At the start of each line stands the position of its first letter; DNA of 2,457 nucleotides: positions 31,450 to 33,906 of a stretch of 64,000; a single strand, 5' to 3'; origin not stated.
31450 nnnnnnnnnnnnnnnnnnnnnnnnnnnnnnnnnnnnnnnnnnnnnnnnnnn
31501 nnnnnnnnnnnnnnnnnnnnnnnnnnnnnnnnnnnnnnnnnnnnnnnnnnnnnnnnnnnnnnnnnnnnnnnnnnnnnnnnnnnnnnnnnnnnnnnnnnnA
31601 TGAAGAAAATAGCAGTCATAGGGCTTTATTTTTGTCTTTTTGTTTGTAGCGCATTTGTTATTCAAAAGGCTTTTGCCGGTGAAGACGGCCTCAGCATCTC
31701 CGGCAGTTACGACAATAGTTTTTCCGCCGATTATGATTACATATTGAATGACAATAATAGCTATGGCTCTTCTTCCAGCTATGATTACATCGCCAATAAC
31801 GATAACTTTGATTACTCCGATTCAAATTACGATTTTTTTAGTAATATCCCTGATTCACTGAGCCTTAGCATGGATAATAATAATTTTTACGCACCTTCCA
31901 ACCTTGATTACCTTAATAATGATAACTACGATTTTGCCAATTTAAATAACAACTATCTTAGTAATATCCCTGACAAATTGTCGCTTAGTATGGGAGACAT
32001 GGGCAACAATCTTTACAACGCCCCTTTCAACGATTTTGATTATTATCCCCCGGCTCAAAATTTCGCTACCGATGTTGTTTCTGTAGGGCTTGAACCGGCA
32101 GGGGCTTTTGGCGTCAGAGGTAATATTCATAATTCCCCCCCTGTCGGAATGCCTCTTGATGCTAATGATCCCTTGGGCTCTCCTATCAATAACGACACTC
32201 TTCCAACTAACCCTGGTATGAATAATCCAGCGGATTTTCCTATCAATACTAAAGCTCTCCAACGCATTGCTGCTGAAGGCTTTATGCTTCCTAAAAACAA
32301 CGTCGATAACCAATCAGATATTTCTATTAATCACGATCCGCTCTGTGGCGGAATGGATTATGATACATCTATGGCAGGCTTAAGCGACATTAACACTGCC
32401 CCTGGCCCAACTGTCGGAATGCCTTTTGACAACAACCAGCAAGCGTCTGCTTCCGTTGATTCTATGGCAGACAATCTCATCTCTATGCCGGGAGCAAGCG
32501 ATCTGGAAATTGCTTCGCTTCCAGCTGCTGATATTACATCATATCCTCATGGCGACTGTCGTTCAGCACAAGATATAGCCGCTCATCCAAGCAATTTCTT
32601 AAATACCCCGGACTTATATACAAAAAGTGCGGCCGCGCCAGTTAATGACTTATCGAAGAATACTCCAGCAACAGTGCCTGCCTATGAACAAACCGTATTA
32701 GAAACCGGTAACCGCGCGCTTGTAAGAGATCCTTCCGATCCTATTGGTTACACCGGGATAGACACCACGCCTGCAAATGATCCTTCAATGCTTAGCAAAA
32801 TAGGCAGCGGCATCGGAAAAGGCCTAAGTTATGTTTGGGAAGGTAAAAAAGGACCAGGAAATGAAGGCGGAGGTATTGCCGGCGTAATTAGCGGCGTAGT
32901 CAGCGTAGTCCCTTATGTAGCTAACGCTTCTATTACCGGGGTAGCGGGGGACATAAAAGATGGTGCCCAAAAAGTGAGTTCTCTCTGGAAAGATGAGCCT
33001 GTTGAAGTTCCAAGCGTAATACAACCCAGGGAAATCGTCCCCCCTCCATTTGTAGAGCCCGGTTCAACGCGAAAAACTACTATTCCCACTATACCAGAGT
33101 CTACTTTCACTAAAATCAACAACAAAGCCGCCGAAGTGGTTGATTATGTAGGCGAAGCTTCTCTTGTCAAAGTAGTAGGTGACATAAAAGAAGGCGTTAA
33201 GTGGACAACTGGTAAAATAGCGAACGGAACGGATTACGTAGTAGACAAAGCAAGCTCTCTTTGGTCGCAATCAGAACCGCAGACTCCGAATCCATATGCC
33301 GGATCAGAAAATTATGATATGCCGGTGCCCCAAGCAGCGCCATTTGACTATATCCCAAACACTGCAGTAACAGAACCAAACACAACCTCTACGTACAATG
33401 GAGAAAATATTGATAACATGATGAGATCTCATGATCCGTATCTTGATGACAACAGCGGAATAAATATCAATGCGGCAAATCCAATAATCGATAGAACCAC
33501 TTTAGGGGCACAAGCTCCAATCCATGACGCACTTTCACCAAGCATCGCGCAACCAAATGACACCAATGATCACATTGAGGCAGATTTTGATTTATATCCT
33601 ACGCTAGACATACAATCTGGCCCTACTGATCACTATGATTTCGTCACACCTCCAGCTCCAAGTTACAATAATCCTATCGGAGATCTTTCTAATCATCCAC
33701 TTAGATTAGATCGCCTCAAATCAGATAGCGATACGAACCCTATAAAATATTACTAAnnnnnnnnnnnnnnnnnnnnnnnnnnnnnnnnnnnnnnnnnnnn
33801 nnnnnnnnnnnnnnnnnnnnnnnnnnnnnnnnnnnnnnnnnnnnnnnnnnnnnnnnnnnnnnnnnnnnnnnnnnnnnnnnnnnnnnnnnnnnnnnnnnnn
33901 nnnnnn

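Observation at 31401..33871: Gene for an Asn/Asp/Tyr/Ser-rich secreted repeat protein is bracketed by inverted copies of a 48-bp double-palindrome element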

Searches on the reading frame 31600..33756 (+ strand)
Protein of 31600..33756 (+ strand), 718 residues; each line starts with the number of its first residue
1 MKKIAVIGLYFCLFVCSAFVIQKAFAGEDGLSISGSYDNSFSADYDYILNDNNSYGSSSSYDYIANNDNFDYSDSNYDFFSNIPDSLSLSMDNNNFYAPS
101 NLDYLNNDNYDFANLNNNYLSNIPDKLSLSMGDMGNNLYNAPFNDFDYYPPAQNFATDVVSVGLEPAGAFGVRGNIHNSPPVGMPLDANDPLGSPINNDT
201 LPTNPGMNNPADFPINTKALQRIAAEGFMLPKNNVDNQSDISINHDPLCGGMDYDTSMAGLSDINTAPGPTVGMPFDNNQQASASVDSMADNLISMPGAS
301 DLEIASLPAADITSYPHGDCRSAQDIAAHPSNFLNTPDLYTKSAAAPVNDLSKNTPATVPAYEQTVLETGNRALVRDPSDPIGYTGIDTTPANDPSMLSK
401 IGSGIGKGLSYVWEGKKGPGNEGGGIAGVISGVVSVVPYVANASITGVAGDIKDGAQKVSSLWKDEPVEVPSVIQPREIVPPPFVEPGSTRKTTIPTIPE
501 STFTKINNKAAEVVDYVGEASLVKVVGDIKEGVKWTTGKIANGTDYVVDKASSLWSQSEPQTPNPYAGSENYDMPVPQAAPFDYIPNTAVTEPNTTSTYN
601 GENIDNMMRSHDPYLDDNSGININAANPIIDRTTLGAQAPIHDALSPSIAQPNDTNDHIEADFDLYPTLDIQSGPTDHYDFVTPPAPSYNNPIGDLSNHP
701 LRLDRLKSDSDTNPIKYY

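Call 7: search_protein_families(library=pfam, proteins=[window:31600-33756:+], max_evalue=0.01)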
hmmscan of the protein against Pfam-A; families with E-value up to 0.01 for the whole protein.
window:31600-33756:+ (718 aa): 0 families

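Call 8: find_encoding_contigs(protein=window:31600-33756:+, flank=10000)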
Protein window:31600-33756:+ (718 aa): 3 contigs read that carry it; 2 places shown.
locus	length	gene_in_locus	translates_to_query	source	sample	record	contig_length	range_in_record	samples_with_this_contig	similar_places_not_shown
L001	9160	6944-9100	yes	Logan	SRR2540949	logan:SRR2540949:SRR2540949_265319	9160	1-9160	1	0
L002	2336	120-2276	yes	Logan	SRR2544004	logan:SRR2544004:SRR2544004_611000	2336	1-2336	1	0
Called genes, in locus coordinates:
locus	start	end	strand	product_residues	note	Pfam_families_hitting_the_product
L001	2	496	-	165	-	?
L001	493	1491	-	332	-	PF02504:FA_synthesis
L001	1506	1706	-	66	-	PF01783:Ribosomal_L32p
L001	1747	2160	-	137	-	PF02620:YceD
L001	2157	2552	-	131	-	PF01467:CTP_transf_like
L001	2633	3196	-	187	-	PF03602:Cons_hypoth95, PF02086:MethyltransfD12 (faint)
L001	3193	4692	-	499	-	PF00890:FAD_binding_2 (weak), PF01266:DAO, PF01593:Amino_oxidase, PF07992:Pyr_redox_2 (faint), PF12831:FAD_oxidored (weak), PF13450:NAD_binding_8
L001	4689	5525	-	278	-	PF02230:Abhydrolase_2 (faint), PF12146:Hydrolase_4, PF00561:Abhydrolase_1, PF12697:Abhydrolase_6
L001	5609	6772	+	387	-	PF04339:FemAB_like, PF13480:Acetyltransf_6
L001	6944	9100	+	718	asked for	-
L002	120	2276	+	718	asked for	-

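Call 13: find_homologous_proteins(query=window:31600-33756:+, max_evalue=0.001)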
Query window:31600-33756:+ (718 aa): 1 proteins with E <= 0.001 among 8000 candidates.
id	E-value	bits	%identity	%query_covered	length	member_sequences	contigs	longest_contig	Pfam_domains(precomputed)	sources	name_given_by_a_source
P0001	0.0e+0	1622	100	100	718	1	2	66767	-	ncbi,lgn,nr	ncbi:MAG: hypothetical protein KJ880_07605 [Candidatus Omnitrophica bacterium]|nr:hypothetical prote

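Call 27: search_protein_families(library=ncbifam, proteins=[window:31600-33756:+], max_evalue=0.01)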
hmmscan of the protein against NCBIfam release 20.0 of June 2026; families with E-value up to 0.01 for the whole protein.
window:31600-33756:+ (718 aa): 0 families

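Call 45: search_protein_representatives(protein=window:31600-33756:+)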
Query: 718 residues. Proteins with E-value up to 0.001 (for the whole library): 1; up to 1e-10: 1; up to 1e-30: 1. The best 1 are listed.
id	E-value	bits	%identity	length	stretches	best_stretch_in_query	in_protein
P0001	0.0e+00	1622.1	100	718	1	1-718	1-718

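Call 58: predict_structure(protein=window:31600-33756:+)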
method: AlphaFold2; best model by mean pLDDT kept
length: 718 residues; sequences in the alignment: 1
mean_pLDDT: 34.4   pTM: 0.20
mean pLDDT of the five models: 34.4, 29.6, 28.2, 26.4, 24.4
residues with pLDDT >= 90: 0; 70-90: 6; 50-70: 17; < 50: 695
segments of 3 or more residues with pLDDT < 50: 1-3, 22-404, 408-413, 415-608, 611-691, 693-718
pLDDT, mean of each block of 10 residues (from residue 1): 56 67 42 32 32 31 33 36 31 28 31 33 31 34 31 31 28 28 33 34 31 33 33 29 32 30 31 31 30 30 28 30 29 29 28 30 28 28 31 40 48 45 43 36 35 37 36 36 39 37 39 35 35 39 38 35 34 35 33 33 39 37 34 32 32 36 34 36 35 38 35 31
secondary structure, 60 per line:
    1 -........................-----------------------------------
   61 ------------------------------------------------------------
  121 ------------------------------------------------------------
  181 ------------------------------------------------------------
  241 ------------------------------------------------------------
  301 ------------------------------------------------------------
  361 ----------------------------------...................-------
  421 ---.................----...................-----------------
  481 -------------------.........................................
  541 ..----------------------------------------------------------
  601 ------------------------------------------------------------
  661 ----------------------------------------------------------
elements in order (helices of 4 or more, strands of 3 or more residues): H2-25 H395-413 H424-440 H445-463 H500-542
